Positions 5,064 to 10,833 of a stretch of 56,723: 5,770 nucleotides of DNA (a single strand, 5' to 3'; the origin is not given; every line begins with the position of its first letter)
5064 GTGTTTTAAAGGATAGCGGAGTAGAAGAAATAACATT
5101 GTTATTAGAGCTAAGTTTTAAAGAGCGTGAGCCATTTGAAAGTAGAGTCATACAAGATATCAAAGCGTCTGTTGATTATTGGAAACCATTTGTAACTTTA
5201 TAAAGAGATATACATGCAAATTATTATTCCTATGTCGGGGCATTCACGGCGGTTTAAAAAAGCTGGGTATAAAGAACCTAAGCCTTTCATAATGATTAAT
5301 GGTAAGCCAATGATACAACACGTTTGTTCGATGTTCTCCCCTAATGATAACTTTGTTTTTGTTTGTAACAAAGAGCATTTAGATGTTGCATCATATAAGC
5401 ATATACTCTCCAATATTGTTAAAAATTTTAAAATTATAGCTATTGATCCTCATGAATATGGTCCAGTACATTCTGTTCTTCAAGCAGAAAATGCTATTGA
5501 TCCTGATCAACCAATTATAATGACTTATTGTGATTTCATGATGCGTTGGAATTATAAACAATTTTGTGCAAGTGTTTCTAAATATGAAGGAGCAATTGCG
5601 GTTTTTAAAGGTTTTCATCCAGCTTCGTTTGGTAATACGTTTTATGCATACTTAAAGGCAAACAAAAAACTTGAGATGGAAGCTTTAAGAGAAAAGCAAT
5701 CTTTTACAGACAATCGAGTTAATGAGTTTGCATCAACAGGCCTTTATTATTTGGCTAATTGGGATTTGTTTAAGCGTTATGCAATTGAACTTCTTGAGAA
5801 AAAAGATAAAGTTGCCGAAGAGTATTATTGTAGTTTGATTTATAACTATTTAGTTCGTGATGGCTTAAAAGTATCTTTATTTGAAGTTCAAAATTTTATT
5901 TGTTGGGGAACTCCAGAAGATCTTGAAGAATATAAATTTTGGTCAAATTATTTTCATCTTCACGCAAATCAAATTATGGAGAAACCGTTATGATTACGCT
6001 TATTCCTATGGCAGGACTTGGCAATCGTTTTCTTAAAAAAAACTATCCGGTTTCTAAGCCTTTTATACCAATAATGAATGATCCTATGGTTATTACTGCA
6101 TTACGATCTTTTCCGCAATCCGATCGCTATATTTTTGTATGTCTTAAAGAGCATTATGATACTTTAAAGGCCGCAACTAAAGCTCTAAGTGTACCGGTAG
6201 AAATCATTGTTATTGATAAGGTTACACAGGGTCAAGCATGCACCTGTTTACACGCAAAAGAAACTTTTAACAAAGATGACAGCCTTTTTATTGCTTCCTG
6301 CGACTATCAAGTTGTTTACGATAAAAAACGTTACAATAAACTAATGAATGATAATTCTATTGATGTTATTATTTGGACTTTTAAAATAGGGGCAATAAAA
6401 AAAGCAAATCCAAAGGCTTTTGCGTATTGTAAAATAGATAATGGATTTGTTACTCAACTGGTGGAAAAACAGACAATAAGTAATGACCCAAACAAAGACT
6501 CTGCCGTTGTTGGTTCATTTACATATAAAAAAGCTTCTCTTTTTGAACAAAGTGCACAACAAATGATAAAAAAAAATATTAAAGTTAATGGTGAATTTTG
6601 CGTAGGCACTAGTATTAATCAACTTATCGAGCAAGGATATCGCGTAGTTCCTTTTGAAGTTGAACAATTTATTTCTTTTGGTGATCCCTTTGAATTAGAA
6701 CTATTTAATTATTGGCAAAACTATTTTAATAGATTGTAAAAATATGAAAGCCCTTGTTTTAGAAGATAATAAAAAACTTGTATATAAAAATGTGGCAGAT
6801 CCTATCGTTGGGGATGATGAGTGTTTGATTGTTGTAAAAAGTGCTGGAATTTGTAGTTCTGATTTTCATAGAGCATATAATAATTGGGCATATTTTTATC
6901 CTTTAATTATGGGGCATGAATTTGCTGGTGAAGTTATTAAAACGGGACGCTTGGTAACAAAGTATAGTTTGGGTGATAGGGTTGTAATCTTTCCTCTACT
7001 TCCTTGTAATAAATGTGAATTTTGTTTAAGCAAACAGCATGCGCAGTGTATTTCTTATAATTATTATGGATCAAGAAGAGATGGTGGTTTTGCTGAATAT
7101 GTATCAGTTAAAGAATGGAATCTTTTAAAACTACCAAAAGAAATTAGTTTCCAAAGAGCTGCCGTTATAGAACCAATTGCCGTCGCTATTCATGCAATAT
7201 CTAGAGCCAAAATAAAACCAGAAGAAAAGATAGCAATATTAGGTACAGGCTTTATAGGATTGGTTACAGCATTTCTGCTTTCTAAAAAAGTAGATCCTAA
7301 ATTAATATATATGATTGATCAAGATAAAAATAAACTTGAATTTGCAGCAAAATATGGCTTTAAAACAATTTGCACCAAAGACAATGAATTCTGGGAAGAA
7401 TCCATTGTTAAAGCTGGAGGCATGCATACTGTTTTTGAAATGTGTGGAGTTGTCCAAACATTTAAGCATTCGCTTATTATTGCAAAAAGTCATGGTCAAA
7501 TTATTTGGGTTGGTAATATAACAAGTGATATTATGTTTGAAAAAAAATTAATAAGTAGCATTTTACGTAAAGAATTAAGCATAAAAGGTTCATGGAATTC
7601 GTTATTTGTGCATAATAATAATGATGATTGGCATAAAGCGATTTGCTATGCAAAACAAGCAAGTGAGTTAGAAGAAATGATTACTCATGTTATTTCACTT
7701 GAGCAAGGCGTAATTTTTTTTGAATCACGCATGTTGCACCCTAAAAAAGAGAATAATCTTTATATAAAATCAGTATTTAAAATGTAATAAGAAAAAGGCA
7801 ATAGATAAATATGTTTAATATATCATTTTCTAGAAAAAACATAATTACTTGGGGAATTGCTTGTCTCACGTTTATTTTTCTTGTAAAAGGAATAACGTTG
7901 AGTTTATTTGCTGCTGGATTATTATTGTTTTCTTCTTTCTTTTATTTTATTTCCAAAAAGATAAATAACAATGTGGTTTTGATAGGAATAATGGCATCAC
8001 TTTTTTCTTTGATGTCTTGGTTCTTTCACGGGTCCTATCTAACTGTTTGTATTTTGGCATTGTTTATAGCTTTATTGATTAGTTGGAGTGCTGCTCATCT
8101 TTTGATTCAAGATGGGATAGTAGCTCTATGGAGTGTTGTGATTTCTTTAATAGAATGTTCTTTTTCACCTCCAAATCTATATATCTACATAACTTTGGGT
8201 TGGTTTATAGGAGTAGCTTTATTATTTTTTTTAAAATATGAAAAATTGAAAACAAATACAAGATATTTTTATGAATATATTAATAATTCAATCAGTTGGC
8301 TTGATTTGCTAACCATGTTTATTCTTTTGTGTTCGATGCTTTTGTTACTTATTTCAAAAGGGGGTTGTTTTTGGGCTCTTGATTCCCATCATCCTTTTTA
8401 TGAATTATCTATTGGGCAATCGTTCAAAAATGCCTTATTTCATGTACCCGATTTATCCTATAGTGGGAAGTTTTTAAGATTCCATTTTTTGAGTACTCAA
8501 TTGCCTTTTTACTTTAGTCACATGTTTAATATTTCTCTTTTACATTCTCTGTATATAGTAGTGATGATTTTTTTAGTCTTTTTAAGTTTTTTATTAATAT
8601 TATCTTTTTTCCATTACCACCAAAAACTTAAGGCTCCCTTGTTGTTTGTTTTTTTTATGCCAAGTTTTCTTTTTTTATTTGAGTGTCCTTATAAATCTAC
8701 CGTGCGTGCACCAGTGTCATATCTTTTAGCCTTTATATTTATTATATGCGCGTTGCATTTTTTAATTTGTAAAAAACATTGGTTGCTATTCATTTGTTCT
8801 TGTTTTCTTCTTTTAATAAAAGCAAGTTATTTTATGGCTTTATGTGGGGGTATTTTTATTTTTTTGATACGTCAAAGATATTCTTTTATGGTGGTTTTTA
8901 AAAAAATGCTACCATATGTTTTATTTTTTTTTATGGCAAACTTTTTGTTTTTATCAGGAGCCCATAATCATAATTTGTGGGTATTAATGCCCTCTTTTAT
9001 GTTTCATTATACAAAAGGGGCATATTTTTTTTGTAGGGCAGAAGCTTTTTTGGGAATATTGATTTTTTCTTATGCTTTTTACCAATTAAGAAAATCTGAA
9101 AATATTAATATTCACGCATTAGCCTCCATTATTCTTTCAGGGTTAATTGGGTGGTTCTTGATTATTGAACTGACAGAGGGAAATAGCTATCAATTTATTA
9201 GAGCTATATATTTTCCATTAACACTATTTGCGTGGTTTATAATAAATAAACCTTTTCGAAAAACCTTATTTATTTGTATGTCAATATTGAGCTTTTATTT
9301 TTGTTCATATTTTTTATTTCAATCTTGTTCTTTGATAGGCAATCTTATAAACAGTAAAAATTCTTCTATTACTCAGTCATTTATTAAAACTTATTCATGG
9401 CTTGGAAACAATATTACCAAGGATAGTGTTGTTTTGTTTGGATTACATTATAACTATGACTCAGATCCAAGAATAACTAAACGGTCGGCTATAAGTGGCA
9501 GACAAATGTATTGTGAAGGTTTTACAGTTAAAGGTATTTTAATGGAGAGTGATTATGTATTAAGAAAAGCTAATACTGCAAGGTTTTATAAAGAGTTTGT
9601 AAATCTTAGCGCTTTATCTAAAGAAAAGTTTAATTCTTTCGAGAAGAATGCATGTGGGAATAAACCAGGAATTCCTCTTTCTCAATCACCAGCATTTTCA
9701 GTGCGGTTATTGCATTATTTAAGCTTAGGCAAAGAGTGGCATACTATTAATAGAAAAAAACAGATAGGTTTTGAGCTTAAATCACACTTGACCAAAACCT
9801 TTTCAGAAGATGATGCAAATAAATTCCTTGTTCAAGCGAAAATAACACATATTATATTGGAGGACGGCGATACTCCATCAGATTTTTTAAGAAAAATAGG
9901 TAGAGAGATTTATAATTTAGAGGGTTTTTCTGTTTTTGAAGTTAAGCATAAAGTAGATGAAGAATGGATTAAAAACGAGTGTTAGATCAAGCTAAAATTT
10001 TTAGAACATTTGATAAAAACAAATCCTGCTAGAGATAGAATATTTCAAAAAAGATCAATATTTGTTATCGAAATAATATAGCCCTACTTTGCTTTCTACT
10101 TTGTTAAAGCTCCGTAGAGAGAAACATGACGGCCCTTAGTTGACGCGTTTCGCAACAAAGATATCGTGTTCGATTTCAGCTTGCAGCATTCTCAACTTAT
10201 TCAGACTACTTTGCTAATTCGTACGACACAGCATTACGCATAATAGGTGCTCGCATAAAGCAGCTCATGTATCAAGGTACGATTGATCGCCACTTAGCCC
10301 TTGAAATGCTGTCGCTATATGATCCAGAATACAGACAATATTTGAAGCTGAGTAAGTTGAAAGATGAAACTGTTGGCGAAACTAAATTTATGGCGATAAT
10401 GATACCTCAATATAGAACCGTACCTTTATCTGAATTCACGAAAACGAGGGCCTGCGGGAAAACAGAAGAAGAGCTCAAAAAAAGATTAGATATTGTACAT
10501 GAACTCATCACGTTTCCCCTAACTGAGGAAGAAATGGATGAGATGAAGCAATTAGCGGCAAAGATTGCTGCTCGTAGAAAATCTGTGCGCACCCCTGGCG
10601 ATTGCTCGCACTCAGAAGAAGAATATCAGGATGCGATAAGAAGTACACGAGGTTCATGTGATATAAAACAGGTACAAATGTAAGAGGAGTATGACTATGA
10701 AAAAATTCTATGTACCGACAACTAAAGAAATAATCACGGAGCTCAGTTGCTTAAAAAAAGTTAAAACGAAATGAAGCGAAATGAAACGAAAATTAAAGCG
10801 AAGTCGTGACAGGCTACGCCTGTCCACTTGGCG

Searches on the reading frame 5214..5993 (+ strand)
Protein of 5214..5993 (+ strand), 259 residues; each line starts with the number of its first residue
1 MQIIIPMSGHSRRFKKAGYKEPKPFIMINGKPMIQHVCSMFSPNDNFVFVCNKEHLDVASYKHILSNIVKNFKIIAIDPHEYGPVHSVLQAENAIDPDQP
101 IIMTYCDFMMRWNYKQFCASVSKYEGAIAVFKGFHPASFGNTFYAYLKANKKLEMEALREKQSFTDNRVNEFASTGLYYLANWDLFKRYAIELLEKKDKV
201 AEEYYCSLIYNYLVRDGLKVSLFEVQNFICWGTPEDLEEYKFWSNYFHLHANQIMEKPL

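Call 20: search_protein_families(library=pfam, proteins=[window:5214-5993:+], max_evalue=0.001)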
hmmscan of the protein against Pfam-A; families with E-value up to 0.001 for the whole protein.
window:5214-5993:+ (259 aa): 2 families
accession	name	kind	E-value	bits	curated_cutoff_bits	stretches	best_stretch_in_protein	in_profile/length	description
PF12804.13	NTP_transf_3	-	3.5e-11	44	27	1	4-149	2-143/160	MobA-like NTP transferase domain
PF00483.29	NTP_transferase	-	2.2e-09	37.7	21.2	1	9-200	8-198/245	Nucleotidyl transferase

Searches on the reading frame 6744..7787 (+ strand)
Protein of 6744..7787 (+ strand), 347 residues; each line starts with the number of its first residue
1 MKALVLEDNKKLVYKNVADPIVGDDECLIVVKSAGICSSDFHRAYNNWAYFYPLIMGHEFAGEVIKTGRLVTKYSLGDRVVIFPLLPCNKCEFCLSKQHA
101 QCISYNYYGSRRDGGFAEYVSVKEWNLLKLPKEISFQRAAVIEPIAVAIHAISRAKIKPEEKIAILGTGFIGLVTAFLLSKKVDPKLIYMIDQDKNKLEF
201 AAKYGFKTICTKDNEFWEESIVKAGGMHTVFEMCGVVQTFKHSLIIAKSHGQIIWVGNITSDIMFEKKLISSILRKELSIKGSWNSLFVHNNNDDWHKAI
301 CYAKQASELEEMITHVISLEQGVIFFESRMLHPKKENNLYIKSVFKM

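Call 20: search_protein_families(library=pfam, proteins=[window:6744-7787:+], max_evalue=0.001)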
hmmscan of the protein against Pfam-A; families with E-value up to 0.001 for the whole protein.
window:6744-7787:+ (347 aa): 4 families
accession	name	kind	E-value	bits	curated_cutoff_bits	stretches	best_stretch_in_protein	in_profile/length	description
PF08240.17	ADH_N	-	7.6e-29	100.5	23.5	1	23-132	1-104/104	Alcohol dehydrogenase GroES-like domain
PF00107.32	ADH_zinc_N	-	1.6e-10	41.5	31.8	1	188-296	17-120/129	Zinc-binding dehydrogenase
PF16912.11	Glu_dehyd_C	-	1.1e-05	25.4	34.9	1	147-321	19-193/211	Glucose dehydrogenase C-terminus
PF03721.20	UDPG_MGDP_dh_N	-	0.00059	19.9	27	1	162-199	2-37/187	UDP-glucose/GDP-mannose dehydrogenase family, NAD binding domain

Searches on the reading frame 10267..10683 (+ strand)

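Call 8: search_protein_families(library=pfam, proteins=[window:10267-10683:+], max_evalue=0.01)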
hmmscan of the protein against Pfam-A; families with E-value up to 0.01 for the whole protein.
window:10267-10683:+ (138 aa): 0 families

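Call 40: search_protein_families(library=pfam, proteins=[window:10267-10683:+], max_evalue=10)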
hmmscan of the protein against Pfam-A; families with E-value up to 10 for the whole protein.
window:10267-10683:+ (138 aa): 2 families
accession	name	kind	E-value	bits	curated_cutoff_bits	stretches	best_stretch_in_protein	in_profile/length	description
PF19036.6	Fuz_longin_1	-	0.025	15.2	26.1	1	63-96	72-105/125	First Longin domain of FUZ, MON1 and HPS1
PF03367.19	Zn_ribbon_ZPR1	-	0.041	13.8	23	1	37-72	16-50/56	ZPR1 zinc-finger domain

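Call 41: search_protein_families(library=ncbifam, proteins=[window:10267-10683:+], max_evalue=1)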
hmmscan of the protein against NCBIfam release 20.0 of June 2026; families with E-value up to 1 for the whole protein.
window:10267-10683:+ (138 aa): 0 families

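Call 67: search_protein_families(library=phrogs, proteins=[window:10267-10683:+], max_evalue=0.01)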
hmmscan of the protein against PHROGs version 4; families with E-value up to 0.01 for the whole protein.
window:10267-10683:+ (138 aa): 0 families
